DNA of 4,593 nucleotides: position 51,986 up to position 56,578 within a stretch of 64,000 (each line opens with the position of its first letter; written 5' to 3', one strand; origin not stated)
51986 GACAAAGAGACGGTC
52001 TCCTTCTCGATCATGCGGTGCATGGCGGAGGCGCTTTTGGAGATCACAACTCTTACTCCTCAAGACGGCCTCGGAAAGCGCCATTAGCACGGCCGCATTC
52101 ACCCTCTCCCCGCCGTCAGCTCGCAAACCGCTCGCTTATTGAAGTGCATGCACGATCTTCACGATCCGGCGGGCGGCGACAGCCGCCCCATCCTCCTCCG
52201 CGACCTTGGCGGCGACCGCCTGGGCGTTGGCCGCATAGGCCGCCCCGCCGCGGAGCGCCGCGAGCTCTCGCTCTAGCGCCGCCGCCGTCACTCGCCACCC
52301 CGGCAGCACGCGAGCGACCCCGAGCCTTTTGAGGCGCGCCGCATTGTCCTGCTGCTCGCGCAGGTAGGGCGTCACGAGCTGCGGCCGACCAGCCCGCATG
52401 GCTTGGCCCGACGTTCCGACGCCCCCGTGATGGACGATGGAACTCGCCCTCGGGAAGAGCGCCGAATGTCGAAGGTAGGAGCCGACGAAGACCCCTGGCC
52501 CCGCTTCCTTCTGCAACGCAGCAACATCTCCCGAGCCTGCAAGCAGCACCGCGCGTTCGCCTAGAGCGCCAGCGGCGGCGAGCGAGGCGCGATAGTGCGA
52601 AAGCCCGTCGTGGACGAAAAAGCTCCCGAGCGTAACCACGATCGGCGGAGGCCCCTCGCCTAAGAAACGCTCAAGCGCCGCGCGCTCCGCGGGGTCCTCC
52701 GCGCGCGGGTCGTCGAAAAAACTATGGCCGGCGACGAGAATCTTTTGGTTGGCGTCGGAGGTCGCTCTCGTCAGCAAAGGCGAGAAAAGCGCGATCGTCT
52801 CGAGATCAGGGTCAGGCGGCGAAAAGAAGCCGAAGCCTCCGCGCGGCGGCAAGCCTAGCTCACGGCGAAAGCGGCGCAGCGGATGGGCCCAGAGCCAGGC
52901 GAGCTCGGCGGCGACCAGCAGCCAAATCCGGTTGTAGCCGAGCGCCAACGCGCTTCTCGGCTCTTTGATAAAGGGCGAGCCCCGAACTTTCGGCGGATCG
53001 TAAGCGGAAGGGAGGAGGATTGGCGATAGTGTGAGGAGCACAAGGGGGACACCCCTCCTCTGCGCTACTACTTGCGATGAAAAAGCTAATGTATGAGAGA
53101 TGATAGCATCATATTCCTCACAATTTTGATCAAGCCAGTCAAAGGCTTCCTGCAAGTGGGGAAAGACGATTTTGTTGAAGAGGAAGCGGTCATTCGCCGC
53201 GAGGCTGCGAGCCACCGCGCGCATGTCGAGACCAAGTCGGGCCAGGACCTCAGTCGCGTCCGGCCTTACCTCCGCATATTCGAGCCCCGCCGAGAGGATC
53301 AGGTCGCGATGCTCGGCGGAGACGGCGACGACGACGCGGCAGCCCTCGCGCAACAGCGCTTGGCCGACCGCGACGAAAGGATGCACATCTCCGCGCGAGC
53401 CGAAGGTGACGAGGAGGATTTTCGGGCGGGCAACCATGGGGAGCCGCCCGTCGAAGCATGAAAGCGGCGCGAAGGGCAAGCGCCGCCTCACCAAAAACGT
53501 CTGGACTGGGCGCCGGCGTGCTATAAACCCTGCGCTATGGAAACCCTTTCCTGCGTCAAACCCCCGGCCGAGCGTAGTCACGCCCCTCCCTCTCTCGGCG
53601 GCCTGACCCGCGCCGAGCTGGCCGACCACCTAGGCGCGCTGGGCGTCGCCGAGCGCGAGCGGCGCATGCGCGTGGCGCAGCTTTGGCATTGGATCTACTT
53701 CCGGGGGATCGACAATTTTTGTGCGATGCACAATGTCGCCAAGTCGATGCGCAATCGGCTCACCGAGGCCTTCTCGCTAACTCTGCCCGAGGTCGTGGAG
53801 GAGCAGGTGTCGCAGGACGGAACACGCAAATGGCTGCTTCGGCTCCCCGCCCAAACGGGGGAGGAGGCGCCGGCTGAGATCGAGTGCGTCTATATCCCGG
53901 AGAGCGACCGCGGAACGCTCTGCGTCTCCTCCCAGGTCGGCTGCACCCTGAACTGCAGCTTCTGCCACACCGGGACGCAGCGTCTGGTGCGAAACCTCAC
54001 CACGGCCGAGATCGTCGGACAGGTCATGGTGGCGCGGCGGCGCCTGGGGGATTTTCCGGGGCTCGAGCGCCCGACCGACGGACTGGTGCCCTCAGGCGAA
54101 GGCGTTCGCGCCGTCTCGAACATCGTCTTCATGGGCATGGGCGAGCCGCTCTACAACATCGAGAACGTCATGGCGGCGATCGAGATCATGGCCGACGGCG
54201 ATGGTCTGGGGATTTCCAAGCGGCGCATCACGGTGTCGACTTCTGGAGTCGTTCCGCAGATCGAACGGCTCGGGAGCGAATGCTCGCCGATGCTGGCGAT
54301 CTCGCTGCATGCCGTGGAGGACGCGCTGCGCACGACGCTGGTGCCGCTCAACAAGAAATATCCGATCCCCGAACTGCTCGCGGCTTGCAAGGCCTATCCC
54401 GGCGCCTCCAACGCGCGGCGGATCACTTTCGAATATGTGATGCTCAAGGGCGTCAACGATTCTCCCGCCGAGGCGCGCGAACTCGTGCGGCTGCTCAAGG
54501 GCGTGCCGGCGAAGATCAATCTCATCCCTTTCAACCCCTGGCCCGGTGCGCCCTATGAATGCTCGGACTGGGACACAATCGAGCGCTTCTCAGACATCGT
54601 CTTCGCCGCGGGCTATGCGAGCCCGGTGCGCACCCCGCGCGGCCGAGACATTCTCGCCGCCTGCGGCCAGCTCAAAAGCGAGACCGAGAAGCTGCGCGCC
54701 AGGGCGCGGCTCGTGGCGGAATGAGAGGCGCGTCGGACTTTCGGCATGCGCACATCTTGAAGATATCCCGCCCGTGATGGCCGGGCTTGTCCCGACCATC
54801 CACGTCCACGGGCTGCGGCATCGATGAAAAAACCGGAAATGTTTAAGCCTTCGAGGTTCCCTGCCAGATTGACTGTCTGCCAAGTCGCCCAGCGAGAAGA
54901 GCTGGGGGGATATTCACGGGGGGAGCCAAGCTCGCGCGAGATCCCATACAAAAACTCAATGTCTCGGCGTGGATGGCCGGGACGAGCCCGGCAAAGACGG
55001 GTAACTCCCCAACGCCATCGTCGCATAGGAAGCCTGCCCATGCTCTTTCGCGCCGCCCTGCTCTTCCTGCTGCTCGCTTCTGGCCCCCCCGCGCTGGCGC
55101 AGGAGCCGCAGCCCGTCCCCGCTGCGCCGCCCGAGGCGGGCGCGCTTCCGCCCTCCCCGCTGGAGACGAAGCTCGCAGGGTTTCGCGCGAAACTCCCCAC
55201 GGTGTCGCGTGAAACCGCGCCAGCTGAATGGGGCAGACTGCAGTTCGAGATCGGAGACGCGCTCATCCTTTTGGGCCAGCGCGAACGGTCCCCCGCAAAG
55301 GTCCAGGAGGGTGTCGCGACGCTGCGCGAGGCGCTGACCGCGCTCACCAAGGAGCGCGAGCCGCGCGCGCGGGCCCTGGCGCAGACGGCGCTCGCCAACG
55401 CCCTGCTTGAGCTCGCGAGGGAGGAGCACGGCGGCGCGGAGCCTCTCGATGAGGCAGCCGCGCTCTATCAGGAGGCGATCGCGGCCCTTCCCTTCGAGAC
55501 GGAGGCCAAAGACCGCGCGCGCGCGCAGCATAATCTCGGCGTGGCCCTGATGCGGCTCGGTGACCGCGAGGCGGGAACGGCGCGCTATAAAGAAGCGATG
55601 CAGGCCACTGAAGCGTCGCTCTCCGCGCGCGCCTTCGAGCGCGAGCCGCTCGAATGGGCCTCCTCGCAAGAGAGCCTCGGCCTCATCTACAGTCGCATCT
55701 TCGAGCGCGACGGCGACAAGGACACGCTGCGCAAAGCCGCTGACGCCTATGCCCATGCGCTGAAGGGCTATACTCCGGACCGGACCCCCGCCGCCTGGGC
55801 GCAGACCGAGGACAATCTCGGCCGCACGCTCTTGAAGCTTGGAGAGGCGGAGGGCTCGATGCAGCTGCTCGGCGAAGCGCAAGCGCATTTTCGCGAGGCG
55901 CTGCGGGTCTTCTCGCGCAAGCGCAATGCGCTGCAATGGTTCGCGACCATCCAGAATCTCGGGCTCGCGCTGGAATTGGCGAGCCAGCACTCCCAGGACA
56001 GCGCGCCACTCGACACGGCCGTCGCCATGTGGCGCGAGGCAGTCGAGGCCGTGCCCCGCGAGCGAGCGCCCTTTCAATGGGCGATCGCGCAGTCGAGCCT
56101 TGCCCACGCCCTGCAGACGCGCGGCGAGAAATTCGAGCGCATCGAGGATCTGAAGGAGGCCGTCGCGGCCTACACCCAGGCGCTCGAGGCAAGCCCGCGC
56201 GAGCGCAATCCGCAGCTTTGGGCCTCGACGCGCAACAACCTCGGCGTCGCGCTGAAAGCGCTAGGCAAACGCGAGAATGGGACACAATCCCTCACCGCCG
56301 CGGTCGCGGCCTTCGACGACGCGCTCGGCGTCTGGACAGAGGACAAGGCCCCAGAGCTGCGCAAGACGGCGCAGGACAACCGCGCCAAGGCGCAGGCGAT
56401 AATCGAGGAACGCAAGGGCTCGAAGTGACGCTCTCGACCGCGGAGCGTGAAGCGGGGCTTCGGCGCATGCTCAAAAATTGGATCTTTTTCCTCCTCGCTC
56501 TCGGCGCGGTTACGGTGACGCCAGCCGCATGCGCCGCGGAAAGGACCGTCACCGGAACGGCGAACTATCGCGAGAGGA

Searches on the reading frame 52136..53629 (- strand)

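Call 37: search_protein_families(library=pfam, proteins=[window:52136-53629:-], max_evalue=0.00001)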
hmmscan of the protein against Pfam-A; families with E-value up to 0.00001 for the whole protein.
window:52136-53629:- (497 aa): 2 families
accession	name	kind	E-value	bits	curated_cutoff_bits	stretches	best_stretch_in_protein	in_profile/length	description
PF06722.18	EryCIII-like_C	-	4.2e-12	46.7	31.7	1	379-480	32-133/145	Erythromycin biosynthesis protein CIII-like, C-terminal domain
PF03033.26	Glyco_transf_28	-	4.5e-07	30.5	26.2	1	71-124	1-56/139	Glycosyltransferase family 28 N-terminal domain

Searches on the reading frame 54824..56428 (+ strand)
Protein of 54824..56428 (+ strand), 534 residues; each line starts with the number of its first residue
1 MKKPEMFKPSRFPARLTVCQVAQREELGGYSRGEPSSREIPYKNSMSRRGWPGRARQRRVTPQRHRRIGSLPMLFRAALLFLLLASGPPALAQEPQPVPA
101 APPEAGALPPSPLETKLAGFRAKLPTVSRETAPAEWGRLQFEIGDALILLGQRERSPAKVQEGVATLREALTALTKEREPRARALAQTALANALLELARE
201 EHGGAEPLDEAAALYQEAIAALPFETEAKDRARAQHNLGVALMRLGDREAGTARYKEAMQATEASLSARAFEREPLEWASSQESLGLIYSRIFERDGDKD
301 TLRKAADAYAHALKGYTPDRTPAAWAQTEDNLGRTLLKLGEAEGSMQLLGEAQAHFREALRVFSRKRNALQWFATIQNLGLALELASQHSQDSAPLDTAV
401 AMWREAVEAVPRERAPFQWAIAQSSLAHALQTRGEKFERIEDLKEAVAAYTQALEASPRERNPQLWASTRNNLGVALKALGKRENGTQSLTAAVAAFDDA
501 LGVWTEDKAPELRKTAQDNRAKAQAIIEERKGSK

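Call 37: search_protein_families(library=pfam, proteins=[window:54824-56428:+], max_evalue=0.00001)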
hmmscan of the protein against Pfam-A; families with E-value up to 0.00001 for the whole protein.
window:54824-56428:+ (534 aa): 3 families
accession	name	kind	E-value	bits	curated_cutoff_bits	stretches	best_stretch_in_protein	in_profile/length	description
PF13374.12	TPR_10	-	6.8e-11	42.3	27.5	0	420-455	2-37/42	Tetratricopeptide repeat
PF13181.12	TPR_8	-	8.9e-08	32.1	25.7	0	433-458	7-32/34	Tetratricopeptide repeat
PF13424.12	TPR_12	-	8.4e-06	26.3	30.1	0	334-391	4-63/77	Tetratricopeptide repeat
